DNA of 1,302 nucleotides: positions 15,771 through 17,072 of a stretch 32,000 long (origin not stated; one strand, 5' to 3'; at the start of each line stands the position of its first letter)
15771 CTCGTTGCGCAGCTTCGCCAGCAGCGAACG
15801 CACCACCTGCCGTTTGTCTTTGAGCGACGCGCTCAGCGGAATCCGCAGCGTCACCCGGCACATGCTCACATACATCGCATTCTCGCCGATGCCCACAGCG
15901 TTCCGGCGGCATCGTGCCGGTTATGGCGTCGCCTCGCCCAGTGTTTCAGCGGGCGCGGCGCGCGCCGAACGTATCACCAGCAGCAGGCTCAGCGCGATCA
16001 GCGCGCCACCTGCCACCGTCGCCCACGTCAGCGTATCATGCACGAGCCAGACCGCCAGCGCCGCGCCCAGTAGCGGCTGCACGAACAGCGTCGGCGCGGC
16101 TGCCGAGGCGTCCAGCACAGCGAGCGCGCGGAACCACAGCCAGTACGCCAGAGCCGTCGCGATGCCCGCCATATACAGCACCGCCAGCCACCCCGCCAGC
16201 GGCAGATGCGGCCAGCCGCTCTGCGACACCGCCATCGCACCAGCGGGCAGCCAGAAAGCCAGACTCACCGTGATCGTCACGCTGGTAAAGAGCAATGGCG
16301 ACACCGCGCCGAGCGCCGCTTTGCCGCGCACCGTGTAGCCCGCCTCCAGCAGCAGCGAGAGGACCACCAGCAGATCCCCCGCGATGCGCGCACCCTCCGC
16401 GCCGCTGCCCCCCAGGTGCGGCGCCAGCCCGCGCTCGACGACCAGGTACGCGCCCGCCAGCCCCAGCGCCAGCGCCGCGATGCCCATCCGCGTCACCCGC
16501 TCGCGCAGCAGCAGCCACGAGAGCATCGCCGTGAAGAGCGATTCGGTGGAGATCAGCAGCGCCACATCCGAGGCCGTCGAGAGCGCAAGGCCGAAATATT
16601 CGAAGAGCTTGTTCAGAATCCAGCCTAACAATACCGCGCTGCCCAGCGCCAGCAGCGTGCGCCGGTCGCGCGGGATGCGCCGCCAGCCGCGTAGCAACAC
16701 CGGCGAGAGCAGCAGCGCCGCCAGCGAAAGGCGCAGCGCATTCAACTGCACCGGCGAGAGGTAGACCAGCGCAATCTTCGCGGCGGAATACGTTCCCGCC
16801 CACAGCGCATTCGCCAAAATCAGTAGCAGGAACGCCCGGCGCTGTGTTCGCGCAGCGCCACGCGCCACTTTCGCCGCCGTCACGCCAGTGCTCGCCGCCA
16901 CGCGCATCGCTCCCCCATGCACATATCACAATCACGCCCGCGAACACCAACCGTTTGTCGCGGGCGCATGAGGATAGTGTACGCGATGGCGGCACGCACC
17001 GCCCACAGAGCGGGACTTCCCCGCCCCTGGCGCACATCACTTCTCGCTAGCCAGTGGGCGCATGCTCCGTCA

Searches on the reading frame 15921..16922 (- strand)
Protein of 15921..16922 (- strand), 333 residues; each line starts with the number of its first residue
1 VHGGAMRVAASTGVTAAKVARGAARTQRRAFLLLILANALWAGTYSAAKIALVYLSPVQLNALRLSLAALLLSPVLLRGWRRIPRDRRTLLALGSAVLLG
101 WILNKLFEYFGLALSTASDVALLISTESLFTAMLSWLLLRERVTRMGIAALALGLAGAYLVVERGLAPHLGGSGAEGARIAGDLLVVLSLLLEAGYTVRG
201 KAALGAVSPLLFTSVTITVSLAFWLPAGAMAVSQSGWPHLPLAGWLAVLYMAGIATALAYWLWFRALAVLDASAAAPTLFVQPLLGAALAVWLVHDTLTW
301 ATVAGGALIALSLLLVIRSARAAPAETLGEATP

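Call 98: search_protein_families(library=pfam, proteins=[window:15921-16922:-], max_evalue=0.001)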
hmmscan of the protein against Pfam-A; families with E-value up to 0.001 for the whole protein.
window:15921-16922:- (333 aa): 1 family
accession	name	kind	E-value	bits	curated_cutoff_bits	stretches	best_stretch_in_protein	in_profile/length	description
PF00892.27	EamA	-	8.9e-39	133.3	28.2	2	30-162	3-134/135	EamA-like transporter family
